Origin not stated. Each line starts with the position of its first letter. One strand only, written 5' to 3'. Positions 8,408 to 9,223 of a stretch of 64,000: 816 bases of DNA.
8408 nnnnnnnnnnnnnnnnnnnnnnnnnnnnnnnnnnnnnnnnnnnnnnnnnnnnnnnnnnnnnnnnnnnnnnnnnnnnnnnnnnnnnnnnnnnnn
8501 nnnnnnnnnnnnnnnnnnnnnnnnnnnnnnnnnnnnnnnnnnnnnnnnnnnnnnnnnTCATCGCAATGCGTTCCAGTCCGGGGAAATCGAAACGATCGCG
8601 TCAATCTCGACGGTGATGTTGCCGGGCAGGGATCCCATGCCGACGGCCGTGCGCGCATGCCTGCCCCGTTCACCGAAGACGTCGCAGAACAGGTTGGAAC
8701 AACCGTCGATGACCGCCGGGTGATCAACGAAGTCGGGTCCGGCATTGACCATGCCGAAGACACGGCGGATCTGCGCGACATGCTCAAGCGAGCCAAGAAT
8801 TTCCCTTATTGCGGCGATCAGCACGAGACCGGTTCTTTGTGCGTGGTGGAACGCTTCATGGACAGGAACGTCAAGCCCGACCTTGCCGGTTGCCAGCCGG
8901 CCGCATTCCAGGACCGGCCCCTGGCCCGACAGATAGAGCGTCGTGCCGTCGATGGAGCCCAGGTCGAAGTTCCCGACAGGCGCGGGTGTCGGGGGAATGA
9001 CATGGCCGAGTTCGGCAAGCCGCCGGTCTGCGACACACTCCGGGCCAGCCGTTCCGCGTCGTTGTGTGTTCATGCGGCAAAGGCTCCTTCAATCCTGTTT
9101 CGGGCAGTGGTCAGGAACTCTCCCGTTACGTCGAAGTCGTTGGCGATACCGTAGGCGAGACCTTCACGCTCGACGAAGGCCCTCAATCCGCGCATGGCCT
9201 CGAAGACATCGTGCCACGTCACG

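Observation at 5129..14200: Uncharacterised 9-gene operon: sugar-type ABC importer with SelA/DgaE-like PLP enzyme, RidA and two DHQS/G1PDH-like paralogs under a divergent GntR regulator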

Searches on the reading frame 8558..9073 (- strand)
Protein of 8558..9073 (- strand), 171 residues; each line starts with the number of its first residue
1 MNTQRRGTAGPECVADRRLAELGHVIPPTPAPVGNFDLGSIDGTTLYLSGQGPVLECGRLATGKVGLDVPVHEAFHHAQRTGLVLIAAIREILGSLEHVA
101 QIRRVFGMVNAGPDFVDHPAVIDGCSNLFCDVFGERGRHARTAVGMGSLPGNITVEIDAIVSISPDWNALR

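Call 4: search_protein_families(library=pfam, proteins=[window:8558-9073:-], max_evalue=0.01)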
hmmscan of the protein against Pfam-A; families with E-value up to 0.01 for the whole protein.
window:8558-9073:- (171 aa): 2 families
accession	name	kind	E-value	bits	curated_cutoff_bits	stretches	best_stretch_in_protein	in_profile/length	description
PF14588.11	YjgF_endoribonc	-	4.7e-20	72.3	35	1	18-150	3-135/148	YjgF/chorismate_mutase-like, putative endoribonuclease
PF01042.26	Ribonuc_L-PSP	-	1.6e-05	25.3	27.3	1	30-162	5-120/121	Endoribonuclease L-PSP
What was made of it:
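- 8558..9073 (-): D: Rid-family enamine/imine deaminase, start overlapping the stop of E. PF14588 72.3 bits (cut-off 35) (call 4).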

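Call 5: search_protein_families(library=ncbifam, proteins=[window:8558-9073:-], max_evalue=0.01)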
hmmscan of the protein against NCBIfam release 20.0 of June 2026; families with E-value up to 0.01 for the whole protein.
window:8558-9073:- (171 aa): 1 family
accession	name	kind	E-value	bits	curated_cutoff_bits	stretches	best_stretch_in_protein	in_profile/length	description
TIGR00004.1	TIGR00004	subfamily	0.00087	19.5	106.25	0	136-161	98-123/125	Rid family detoxifying hydrolase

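Call 38: search_protein_families(library=ncbifam, proteins=[window:8558-9073:-], max_evalue=0.00001)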
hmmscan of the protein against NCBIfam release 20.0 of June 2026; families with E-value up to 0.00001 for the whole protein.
window:8558-9073:- (171 aa): 0 families
